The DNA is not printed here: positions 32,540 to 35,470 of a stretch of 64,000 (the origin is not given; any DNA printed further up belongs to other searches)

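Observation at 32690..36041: Carrier-protein-dependent acyl branch inside a glycan locus: A-T-TE protein with a Cys nucleophile in the TE and no Asp235 in the A domain, plus its own PPTase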

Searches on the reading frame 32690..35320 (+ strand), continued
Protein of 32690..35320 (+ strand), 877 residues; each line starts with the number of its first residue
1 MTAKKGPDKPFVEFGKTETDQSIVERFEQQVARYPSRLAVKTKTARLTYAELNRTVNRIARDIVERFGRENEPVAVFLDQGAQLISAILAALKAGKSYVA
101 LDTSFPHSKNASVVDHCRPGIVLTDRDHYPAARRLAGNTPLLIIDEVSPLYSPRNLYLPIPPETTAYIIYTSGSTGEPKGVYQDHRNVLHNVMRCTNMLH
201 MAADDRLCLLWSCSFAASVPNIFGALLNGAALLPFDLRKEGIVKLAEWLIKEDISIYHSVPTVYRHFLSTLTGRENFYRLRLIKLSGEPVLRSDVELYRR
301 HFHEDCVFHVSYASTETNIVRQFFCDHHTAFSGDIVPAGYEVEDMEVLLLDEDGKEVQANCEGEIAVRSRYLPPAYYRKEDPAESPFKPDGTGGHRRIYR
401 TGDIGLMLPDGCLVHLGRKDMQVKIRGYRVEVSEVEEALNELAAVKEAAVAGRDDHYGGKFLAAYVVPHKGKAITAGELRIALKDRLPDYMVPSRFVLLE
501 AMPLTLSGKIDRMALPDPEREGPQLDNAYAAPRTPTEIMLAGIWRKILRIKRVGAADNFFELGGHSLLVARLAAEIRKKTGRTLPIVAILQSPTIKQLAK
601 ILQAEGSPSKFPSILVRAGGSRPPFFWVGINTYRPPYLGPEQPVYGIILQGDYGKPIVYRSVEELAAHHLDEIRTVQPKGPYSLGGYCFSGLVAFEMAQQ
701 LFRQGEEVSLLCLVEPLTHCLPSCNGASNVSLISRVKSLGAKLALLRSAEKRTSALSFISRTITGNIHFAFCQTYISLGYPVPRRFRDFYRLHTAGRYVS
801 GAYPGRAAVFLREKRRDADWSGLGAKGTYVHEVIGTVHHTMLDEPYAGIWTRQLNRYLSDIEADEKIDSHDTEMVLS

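Call 14: find_encoding_contigs(protein=P0007, flank=10000, max_places=2)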
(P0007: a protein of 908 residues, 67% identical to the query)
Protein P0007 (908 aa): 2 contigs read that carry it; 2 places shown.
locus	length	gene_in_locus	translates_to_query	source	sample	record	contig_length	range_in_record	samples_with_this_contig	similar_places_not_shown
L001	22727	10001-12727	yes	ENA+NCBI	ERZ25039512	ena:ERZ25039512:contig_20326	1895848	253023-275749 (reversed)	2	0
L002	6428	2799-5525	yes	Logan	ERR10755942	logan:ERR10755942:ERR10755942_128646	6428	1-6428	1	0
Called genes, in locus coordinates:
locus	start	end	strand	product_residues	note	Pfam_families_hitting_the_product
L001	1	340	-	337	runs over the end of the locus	-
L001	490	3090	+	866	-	PF02743:dCache_1, PF17201:Cache_3-Cache_2 (faint), PF00672:HAMP (weak), PF08447:PAS_3, PF02518:HATPase_c, PF00072:Response_reg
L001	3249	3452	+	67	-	PF26551:DUF8180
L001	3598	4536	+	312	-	PF05496:RuvB_N (faint), PF00004:AAA, PF07726:AAA_3, PF07728:AAA_5, PF17863:AAA_lid_2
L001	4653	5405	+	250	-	-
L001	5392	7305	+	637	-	PF11992:TgpA_N, PF01841:Transglut_core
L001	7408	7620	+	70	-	-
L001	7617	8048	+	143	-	PF12675:DUF3795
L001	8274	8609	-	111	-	PF04358:DsrC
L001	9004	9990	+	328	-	PF00490:ALAD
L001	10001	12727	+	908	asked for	PF00501:AMP-binding, PF13193:AMP-binding_C, PF00550:PP-binding, PF00975:Thioesterase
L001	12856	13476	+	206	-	PF22624:AASDHPPT_N, PF01648:ACPS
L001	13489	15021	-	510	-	PF00590:TP_methylase, PF02602:HEM4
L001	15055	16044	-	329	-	PF01379:Porphobil_deam, PF03900:Porphobil_deamC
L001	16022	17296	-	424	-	PF05201:GlutR_N, PF01488:Shikimate_DH, PF00745:GlutR_dimer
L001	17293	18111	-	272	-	PF01578:Cytochrom_C_asm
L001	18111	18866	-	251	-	-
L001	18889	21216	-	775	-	PF01751:Toprim, PF01131:Topoisom_bac, PF01396:Zn_ribbon_Top1, PF06677:Auto_anti-p27 (faint), PF13408:Zn_ribbon_recom (faint), PF01396:Zn_ribbon_Top1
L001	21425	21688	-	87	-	-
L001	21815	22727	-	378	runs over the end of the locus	PF02481:DNA_processg_A, PF17782:WHD_DprA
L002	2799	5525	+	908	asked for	PF00501:AMP-binding, PF13193:AMP-binding_C, PF00550:PP-binding, PF00975:Thioesterase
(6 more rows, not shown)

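Call 15: find_encoding_contigs(protein=P0102, flank=10000, max_places=2)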
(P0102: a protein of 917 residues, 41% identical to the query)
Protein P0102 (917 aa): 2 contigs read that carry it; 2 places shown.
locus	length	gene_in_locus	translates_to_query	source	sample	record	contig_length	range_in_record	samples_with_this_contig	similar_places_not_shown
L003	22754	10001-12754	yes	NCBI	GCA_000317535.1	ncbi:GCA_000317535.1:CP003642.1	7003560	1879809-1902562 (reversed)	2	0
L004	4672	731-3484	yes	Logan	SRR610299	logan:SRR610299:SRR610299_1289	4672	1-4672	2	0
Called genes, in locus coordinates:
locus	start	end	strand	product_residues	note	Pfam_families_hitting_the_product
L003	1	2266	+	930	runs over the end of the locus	PF08487:VIT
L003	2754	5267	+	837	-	PF15647:Tox-REase-3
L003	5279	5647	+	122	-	-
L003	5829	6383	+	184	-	-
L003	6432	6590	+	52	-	-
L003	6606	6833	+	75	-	-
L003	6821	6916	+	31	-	-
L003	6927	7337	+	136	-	-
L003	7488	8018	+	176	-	-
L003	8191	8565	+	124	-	-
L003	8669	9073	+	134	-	-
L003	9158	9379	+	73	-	-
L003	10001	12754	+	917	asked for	PF00501:AMP-binding, PF13193:AMP-binding_C, PF00550:PP-binding, PF00975:Thioesterase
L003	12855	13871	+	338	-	PF00069:Pkinase, PF01636:APH (faint), PF07714:PK_Tyr_Ser-Thr, PF03109:ABC1 (weak), PF17667:Pkinase_fungal (weak)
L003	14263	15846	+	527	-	PF00069:Pkinase, PF07714:PK_Tyr_Ser-Thr, PF01636:APH (faint), PF03109:ABC1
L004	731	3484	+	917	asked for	PF00501:AMP-binding, PF13193:AMP-binding_C, PF00550:PP-binding, PF00975:Thioesterase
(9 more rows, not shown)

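Call 16: find_encoding_contigs(protein=P0002, flank=10000, max_places=1)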
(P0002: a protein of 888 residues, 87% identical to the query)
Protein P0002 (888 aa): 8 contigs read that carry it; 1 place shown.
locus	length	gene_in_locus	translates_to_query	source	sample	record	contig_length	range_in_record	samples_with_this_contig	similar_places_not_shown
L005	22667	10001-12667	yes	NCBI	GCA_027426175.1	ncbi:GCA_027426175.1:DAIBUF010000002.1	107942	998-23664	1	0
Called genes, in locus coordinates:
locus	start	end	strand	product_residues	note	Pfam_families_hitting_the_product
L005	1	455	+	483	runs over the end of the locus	?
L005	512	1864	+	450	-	PF04932:Wzy_C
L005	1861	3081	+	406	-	PF13439:Glyco_transf_4, PF13579:Glyco_trans_4_4, PF13477:Glyco_trans_4_2 (weak), PF00534:Glycos_transf_1, PF20706:GT4-conflict (weak), PF13692:Glyco_trans_1_4, PF13524:Glyco_trans_1_2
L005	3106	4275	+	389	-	PF13439:Glyco_transf_4, PF00534:Glycos_transf_1, PF13692:Glyco_trans_1_4, PF26337:Gtf3_C (weak), PF13524:Glyco_trans_1_2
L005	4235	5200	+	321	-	PF02388:FemAB (weak), PF13480:Acetyltransf_6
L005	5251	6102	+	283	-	-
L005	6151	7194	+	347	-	PF00535:Glycos_transf_2, PF13641:Glyco_tranf_2_3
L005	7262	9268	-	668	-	-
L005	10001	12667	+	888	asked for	PF00501:AMP-binding, PF13193:AMP-binding_C, PF00550:PP-binding, PF00975:Thioesterase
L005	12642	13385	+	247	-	PF22624:AASDHPPT_N, PF01648:ACPS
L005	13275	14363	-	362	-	PF00490:ALAD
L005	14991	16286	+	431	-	-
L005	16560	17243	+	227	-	PF00027:cNMP_binding, PF00325:Crp (faint), PF13545:HTH_Crp_2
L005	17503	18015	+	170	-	PF02620:YceD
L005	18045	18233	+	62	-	PF01783:Ribosomal_L32p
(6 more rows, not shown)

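Call 17: find_encoding_contigs(protein=P0004, flank=10000, max_places=1)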
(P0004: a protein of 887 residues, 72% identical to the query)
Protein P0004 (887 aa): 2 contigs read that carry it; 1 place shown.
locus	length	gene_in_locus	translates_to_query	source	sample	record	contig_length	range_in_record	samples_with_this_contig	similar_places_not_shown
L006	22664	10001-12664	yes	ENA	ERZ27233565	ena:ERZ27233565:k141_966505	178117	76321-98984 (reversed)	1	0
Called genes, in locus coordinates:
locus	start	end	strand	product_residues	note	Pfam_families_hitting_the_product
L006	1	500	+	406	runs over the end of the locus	PF13439:Glyco_transf_4, PF13579:Glyco_trans_4_4, PF13477:Glyco_trans_4_2 (weak), PF00534:Glycos_transf_1, PF13692:Glyco_trans_1_4, PF13524:Glyco_trans_1_2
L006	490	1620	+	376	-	PF13439:Glyco_transf_4, PF13579:Glyco_trans_4_4, PF00534:Glycos_transf_1, PF13692:Glyco_trans_1_4, PF26337:Gtf3_C (weak), PF13524:Glyco_trans_1_2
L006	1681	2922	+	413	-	PF22842:Pel9A-like_beta_helix, PF07602:DUF1565 (faint), PF13229:Beta_helix (weak)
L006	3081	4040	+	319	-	PF02388:FemAB (weak), PF13480:Acetyltransf_6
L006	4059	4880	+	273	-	-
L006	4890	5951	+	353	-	PF13641:Glyco_tranf_2_3, PF00535:Glycos_transf_2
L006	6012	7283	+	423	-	-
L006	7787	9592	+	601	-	PF22842:Pel9A-like_beta_helix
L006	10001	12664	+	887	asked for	PF00501:AMP-binding, PF13193:AMP-binding_C, PF00550:PP-binding, PF00975:Thioesterase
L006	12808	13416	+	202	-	PF22624:AASDHPPT_N, PF01648:ACPS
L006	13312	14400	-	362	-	PF00490:ALAD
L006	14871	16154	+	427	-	-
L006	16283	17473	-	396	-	PF01041:DegT_DnrJ_EryC1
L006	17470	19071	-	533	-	PF01408:GFO_IDH_MocA, PF22725:GFO_IDH_MocA_C3, PF02894:GFO_IDH_MocA_C, PF25084:LbH_EIF2B (weak), PF00132:Hexapep, PF14602:Hexapep_2, PF25087:GMPPB_C (weak), PF00132:Hexapep (weak)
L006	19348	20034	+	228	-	PF00027:cNMP_binding, PF00325:Crp (faint), PF13545:HTH_Crp_2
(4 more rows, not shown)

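Call 18: find_encoding_contigs(protein=P0008, flank=10000, max_places=1)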
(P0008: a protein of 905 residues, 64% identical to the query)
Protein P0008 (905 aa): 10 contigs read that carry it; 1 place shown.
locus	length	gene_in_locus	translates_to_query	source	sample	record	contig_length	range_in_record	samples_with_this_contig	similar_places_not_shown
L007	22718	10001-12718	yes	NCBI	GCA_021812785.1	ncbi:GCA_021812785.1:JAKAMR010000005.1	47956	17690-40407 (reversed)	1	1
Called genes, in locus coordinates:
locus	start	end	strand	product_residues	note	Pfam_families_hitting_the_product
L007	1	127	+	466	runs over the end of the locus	PF04932:Wzy_C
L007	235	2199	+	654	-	PF13522:GATase_6, PF13537:GATase_7, PF00733:Asn_synthase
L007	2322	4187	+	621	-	PF13522:GATase_6, PF13537:GATase_7, PF00733:Asn_synthase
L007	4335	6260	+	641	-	PF13522:GATase_6, PF13537:GATase_7, PF12481:DUF3700 (faint), PF00733:Asn_synthase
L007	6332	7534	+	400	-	PF13439:Glyco_transf_4, PF13579:Glyco_trans_4_4, PF13477:Glyco_trans_4_2, PF20706:GT4-conflict, PF00534:Glycos_transf_1, PF13692:Glyco_trans_1_4, PF13524:Glyco_trans_1_2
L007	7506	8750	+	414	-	PF13439:Glyco_transf_4 (faint), PF13579:Glyco_trans_4_4 (faint), PF00534:Glycos_transf_1, PF13692:Glyco_trans_1_4, PF13524:Glyco_trans_1_2, PF26337:Gtf3_C (weak)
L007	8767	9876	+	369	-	PF07602:DUF1565 (faint), PF22842:Pel9A-like_beta_helix, PF13229:Beta_helix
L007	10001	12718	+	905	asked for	PF00501:AMP-binding, PF13193:AMP-binding_C, PF00550:PP-binding, PF00975:Thioesterase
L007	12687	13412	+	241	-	PF22624:AASDHPPT_N, PF01648:ACPS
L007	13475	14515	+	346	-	PF00535:Glycos_transf_2, PF10111:Glyco_tranf_2_2 (faint), PF13641:Glyco_tranf_2_3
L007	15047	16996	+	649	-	PF22842:Pel9A-like_beta_helix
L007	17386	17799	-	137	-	-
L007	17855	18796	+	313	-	-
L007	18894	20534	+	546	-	PF14312:FG-GAP_2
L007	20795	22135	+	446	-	PF01943:Polysacc_synt, PF13440:Polysacc_synt_3 (weak)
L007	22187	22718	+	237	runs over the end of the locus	PF01522:Polysacc_deac_1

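Call 23: find_encoding_contigs(protein=P0012, flank=10000, max_places=1)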
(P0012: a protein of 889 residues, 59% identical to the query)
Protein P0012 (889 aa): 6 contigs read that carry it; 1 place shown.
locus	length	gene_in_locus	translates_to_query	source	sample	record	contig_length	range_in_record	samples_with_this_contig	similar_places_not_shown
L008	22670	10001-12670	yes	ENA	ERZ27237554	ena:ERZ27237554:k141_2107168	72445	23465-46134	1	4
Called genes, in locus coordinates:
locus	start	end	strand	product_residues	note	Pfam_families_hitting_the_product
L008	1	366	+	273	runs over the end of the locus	-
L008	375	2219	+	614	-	PF05157:MshEN, PF00535:Glycos_transf_2, PF13641:Glyco_tranf_2_3, PF13632:Glyco_trans_2_3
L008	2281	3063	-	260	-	-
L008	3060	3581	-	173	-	-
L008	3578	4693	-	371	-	-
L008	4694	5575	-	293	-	PF21687:T2SSK_1st, PF03934:T2SSK (weak)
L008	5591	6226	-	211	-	PF07963:N_methyl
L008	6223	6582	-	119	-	PF07963:N_methyl (weak)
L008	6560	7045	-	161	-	-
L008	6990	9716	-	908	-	PF22148:Fervidolysin_NPro-like (weak), PF00082:Peptidase_S8, PF00041:fn3 (weak), PF08334:T2SSG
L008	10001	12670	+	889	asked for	PF00501:AMP-binding, PF13193:AMP-binding_C, PF00550:PP-binding, PF00975:Thioesterase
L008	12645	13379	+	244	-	PF22624:AASDHPPT_N (weak), PF01648:ACPS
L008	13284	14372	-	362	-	PF00490:ALAD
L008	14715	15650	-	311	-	PF01370:Epimerase, PF16363:GDP_Man_Dehyd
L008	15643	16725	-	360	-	PF01370:Epimerase, PF04321:RmlD_sub_bind, PF16363:GDP_Man_Dehyd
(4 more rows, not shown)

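Call 24: find_encoding_contigs(protein=P0015, flank=10000, max_places=1)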
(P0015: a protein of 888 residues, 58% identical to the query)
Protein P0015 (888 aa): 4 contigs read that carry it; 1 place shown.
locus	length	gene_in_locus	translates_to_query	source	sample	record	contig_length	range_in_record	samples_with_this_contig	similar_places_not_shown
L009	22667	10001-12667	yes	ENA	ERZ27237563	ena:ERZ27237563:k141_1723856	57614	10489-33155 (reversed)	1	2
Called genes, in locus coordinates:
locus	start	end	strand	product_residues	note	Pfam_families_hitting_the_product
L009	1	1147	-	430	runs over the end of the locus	PF01943:Polysacc_synt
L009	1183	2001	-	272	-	PF01522:Polysacc_deac_1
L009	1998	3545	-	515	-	PF13727:CoA_binding_3, PF02397:Bac_transf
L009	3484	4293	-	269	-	-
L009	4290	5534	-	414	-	PF13191:AAA_16, PF13401:AAA_22, PF20703:nSTAND1 (weak)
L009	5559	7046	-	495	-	PF02706:Wzz, PF13807:GNVR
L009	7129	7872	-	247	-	PF02563:Poly_export, PF10531:SLBB, PF22461:SLBB_2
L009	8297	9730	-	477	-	-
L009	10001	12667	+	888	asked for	PF00501:AMP-binding, PF13193:AMP-binding_C, PF00550:PP-binding, PF00975:Thioesterase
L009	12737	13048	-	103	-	PF06865:Ppnp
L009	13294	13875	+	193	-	PF02777:Sod_Fe_C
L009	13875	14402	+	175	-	PF02915:Rubrerythrin, PF21349:RUBY_RBDX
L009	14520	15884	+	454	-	PF01566:Nramp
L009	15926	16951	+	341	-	PF00582:Usp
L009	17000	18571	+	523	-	PF06609:TRI12, PF00083:Sugar_tr, PF07690:MFS_1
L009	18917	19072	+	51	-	-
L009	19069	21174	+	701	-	-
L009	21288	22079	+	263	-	-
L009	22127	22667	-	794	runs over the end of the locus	PF13550:Phage-tail_3 (weak)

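Call 25: find_encoding_contigs(protein=P0013, flank=10000, max_places=1)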
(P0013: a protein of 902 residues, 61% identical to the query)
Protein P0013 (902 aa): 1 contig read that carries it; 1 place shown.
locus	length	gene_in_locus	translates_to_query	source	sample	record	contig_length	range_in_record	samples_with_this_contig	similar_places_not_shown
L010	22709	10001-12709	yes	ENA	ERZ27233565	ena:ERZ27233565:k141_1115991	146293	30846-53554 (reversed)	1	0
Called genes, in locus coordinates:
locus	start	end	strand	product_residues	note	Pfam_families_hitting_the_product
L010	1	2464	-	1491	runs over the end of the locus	PF01326:PPDK_N, PF00391:PEP-utilizers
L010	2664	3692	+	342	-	PF08240:ADH_N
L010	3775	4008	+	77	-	-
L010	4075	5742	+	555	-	PF00920:ILVD_EDD_N, PF24877:ILV_EDD_C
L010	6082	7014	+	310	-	-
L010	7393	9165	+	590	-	PF02776:TPP_enzyme_N, PF00205:TPP_enzyme_M, PF02775:TPP_enzyme_C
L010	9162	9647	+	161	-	PF01842:ACT, PF22629:ACT_AHAS_ss, PF13710:ACT_5, PF10369:ALS_ss_C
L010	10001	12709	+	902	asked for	PF00501:AMP-binding, PF13193:AMP-binding_C, PF00550:PP-binding, PF00975:Thioesterase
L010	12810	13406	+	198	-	PF22624:AASDHPPT_N (weak), PF01648:ACPS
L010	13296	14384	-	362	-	PF00490:ALAD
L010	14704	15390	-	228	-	-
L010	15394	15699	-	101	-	PF00741:Gas_vesicle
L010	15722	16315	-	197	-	PF00741:Gas_vesicle, PF05121:GvpK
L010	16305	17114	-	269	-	PF06386:GvpL_GvpF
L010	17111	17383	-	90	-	-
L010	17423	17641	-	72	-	PF05120:GvpG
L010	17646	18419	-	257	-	PF06386:GvpL_GvpF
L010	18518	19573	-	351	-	PF06386:GvpL_GvpF, PF00226:DnaJ (weak)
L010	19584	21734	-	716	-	PF02359:CDC48_N, PF13207:AAA_17 (faint), PF02933:CDC48_2, PF00004:AAA, PF05496:RuvB_N, PF17862:AAA_lid_3, PF00004:AAA, PF17862:AAA_lid_3, +21 more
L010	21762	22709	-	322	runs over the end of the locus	PF10609:ParA (faint), PF01656:CbiA, PF02374:ArsA_ATPase, PF13614:AAA_31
